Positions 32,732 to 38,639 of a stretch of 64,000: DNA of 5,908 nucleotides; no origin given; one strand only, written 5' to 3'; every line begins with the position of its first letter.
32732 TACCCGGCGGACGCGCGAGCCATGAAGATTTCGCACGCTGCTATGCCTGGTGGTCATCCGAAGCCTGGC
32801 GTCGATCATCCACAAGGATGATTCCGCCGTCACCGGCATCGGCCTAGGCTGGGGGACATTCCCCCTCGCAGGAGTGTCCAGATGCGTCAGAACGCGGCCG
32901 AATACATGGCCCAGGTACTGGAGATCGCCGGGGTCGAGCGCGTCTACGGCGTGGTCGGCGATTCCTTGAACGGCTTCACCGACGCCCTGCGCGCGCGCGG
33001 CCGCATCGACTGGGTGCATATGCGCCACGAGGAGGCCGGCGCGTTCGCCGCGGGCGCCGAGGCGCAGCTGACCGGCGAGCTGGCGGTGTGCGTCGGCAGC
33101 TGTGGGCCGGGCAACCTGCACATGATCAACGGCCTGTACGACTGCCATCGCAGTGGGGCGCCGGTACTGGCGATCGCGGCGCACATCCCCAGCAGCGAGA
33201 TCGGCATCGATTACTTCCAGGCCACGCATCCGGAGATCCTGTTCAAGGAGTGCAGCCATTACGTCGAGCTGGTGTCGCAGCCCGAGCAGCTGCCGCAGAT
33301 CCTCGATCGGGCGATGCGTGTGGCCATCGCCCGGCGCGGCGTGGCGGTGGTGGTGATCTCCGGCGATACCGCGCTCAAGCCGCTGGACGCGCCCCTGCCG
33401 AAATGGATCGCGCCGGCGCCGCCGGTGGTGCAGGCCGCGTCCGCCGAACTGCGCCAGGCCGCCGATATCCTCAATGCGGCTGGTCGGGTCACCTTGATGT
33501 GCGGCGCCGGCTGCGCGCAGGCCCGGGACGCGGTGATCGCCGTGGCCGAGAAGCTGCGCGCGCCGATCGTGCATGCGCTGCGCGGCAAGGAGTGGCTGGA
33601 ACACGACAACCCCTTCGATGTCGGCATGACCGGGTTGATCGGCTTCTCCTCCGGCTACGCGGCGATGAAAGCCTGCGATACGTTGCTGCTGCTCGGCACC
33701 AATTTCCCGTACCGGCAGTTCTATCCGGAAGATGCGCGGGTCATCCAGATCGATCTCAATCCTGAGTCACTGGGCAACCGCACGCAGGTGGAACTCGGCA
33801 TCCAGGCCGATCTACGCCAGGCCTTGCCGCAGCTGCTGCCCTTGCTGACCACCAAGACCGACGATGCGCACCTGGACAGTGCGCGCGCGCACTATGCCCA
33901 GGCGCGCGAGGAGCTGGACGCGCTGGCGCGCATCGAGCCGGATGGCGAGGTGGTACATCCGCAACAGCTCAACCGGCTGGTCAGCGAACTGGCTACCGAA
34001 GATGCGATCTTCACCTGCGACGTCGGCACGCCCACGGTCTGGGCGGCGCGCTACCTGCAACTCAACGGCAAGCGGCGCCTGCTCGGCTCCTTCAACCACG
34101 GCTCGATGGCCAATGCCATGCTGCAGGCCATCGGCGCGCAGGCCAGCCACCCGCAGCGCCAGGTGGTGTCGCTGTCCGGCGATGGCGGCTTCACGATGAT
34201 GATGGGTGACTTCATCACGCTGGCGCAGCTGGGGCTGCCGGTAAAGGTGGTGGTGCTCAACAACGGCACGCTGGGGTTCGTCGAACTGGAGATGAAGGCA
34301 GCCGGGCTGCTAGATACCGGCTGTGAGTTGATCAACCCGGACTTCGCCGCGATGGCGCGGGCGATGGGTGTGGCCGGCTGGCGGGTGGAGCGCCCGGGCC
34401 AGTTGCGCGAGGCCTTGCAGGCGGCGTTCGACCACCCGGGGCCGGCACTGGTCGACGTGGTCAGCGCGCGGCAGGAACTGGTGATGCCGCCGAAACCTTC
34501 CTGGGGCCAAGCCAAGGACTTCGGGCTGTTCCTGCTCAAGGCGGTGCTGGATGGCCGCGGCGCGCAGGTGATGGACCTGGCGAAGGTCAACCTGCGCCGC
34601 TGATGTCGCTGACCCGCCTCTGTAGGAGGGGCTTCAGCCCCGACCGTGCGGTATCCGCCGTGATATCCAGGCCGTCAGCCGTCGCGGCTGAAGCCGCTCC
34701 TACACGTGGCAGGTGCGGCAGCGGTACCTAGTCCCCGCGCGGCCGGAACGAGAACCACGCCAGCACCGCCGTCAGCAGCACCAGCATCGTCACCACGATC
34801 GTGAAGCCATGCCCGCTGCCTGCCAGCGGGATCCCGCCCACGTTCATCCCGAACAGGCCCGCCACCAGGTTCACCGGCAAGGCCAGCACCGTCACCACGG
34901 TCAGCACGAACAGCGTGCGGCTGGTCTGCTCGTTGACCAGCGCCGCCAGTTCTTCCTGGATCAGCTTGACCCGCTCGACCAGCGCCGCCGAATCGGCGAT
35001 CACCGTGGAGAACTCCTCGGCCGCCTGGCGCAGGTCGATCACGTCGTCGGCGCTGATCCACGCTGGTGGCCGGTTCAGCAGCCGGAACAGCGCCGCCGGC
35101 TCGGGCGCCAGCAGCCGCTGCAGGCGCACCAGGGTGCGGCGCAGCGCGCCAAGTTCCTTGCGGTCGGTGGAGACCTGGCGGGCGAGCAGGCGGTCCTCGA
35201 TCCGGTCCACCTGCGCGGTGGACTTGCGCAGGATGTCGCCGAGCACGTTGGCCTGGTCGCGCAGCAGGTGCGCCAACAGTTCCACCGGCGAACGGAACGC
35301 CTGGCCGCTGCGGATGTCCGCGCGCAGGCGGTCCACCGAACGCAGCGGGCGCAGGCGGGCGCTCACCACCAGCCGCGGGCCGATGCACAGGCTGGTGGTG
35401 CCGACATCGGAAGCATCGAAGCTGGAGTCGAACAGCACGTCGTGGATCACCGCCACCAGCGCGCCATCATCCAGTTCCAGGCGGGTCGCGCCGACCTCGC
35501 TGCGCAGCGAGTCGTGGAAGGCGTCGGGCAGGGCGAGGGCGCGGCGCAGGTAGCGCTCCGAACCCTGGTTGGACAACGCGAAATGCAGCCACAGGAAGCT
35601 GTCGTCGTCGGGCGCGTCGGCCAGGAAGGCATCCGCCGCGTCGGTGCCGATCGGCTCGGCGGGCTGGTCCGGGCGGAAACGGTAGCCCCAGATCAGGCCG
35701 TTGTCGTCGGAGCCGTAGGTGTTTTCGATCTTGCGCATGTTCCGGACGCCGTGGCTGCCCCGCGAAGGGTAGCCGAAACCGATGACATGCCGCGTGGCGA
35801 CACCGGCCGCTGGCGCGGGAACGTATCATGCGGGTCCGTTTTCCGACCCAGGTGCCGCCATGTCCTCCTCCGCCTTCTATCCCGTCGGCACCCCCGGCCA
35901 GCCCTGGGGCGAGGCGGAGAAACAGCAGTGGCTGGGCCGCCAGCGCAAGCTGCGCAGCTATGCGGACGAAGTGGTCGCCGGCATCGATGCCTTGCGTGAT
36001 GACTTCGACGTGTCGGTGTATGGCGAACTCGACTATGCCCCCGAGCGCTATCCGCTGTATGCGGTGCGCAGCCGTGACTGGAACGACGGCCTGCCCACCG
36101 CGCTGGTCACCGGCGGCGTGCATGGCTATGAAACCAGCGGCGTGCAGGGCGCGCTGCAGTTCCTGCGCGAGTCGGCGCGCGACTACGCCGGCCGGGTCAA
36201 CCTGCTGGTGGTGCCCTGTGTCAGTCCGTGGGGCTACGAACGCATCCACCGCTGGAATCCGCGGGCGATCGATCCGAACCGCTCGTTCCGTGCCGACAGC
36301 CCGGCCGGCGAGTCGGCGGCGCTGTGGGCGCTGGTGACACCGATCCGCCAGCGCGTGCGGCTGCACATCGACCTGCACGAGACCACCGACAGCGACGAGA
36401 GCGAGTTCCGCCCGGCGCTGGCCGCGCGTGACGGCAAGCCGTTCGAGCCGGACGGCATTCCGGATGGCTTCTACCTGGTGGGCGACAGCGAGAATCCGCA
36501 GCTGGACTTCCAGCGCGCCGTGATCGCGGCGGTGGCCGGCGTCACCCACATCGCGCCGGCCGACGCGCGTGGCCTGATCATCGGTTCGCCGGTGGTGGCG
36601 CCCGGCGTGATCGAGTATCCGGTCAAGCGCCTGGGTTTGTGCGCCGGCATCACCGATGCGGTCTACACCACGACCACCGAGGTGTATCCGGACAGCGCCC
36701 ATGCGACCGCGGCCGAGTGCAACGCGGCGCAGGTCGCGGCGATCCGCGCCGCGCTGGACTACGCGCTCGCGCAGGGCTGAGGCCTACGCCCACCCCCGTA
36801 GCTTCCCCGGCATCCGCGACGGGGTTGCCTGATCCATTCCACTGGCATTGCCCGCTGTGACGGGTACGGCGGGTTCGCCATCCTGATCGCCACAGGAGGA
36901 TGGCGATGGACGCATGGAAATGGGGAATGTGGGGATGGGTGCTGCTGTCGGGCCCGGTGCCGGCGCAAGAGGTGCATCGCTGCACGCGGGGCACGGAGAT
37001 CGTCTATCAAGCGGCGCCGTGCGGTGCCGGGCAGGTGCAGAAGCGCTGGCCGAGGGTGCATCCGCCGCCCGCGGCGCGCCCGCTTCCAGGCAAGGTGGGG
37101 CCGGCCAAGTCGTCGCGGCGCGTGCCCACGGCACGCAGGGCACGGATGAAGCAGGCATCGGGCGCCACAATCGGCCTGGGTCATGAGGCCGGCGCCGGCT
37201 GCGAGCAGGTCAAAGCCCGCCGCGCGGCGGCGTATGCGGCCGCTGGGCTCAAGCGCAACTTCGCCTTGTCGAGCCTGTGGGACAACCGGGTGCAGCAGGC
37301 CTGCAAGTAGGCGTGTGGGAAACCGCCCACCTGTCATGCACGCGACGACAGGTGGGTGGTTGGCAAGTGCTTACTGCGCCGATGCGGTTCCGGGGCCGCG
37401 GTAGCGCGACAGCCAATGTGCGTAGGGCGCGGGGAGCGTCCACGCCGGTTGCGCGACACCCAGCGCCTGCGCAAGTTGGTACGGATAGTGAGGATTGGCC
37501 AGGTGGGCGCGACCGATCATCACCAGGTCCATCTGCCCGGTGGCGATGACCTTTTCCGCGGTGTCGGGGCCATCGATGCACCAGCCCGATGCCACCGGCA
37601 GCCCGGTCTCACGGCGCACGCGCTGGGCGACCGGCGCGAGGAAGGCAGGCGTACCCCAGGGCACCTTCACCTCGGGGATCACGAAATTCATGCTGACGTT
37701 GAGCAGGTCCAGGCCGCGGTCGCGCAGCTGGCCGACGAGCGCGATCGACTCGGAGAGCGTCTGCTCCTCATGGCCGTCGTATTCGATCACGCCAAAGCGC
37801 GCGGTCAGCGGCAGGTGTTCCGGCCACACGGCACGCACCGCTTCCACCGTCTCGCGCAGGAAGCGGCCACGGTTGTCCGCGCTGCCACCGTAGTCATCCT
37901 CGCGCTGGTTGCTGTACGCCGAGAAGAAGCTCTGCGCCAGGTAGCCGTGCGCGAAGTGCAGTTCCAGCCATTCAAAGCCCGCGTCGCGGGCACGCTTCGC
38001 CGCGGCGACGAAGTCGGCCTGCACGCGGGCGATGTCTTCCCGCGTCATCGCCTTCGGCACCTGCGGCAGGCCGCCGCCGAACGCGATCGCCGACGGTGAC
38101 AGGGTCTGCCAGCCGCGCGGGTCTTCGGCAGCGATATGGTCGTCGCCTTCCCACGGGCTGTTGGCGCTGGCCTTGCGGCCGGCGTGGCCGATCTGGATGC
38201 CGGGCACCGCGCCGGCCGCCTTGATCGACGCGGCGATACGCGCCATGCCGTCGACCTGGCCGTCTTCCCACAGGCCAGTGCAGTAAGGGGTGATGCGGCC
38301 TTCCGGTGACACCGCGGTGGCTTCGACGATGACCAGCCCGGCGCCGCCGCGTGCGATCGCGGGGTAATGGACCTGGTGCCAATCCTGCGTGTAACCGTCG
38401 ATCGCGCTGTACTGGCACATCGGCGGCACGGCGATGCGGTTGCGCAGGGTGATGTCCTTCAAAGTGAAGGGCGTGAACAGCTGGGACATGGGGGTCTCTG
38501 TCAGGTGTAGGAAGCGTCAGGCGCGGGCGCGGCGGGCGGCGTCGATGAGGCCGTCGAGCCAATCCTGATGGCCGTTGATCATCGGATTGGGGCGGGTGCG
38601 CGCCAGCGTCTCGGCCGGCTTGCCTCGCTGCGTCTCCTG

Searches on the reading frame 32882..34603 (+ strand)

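Call 15: search_protein_families(library=pfam, proteins=[window:32882-34603:+], max_evalue=0.0001)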
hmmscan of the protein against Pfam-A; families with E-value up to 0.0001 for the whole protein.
window:32882-34603:+ (573 aa): 3 families
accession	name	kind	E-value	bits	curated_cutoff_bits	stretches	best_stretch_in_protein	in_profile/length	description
PF02775.26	TPP_enzyme_C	-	2.8e-41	141.3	21.9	1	380-526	1-151/151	Thiamine pyrophosphate enzyme, C-terminal TPP binding domain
PF00205.28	TPP_enzyme_M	-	9.9e-33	113.2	30.4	1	191-318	2-137/137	Thiamine pyrophosphate enzyme, central domain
PF02776.23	TPP_enzyme_N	-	2.5e-30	105.1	26.8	1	4-113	2-111/119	Thiamine pyrophosphate enzyme, N-terminal TPP binding domain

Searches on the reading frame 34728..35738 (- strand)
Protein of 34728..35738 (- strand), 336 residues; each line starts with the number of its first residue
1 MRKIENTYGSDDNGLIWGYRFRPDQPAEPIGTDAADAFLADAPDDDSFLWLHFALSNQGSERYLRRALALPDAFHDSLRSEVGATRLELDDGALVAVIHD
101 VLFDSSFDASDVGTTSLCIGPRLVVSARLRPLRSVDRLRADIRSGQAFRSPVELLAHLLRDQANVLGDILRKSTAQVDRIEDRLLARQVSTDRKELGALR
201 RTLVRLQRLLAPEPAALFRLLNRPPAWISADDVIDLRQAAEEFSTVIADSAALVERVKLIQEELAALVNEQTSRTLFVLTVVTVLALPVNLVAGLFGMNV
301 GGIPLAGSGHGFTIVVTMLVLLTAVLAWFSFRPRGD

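Call 15: search_protein_families(library=pfam, proteins=[window:34728-35738:-], max_evalue=0.0001)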
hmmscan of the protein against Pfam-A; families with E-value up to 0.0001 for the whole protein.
window:34728-35738:- (336 aa): 1 family
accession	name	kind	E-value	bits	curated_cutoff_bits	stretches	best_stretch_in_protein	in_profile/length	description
PF01544.23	CorA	-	2.4e-48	165.4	27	1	46-329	2-288/292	CorA-like Mg2+ transporter protein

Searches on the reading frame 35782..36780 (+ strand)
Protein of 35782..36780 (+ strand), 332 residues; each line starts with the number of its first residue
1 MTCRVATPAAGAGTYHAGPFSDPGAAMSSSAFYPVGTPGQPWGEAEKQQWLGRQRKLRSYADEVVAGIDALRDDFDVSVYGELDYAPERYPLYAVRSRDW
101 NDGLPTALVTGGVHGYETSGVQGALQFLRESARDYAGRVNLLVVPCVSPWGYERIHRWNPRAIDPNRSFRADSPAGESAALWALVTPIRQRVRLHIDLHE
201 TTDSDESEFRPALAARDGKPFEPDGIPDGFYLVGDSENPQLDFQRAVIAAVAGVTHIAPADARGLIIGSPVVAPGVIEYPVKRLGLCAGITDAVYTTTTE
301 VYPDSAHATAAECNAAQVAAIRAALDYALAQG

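Call 15: search_protein_families(library=pfam, proteins=[window:35782-36780:+], max_evalue=0.0001)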
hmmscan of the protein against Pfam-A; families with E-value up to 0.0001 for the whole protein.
window:35782-36780:+ (332 aa): 3 families
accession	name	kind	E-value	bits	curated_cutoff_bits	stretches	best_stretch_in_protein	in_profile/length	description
PF24827.1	AstE_AspA_cat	-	6.3e-08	32.8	25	1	105-204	3-109/192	Succinylglutamate desuccinylase/Aspartoacylase catalytic domain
PF00246.29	Peptidase_M14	-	3.5e-05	24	21.6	1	99-172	41-136/286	Zinc carboxypeptidase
PF10994.13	DUF2817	-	9.4e-05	22.5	23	0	110-171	60-120/341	Protein of unknown function (DUF2817)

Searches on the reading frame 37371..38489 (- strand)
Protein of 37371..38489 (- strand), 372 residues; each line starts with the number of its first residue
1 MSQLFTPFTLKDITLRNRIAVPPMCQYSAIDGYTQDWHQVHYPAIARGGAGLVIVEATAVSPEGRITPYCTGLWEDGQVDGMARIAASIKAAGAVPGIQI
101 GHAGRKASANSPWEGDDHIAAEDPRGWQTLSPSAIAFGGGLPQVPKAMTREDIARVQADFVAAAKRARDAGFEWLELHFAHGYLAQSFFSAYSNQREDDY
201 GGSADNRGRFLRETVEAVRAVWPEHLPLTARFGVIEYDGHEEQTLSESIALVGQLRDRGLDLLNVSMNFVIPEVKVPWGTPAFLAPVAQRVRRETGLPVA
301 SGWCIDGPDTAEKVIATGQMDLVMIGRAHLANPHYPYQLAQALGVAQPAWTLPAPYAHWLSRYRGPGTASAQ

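Call 15: search_protein_families(library=pfam, proteins=[window:37371-38489:-], max_evalue=0.0001)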
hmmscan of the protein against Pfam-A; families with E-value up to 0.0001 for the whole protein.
window:37371-38489:- (372 aa): 1 family
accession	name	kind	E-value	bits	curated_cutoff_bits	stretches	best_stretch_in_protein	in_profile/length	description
PF00724.26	Oxidored_FMN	-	1.3e-64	219.1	27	1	3-342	1-338/342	NADH:flavin oxidoreductase / NADH oxidase family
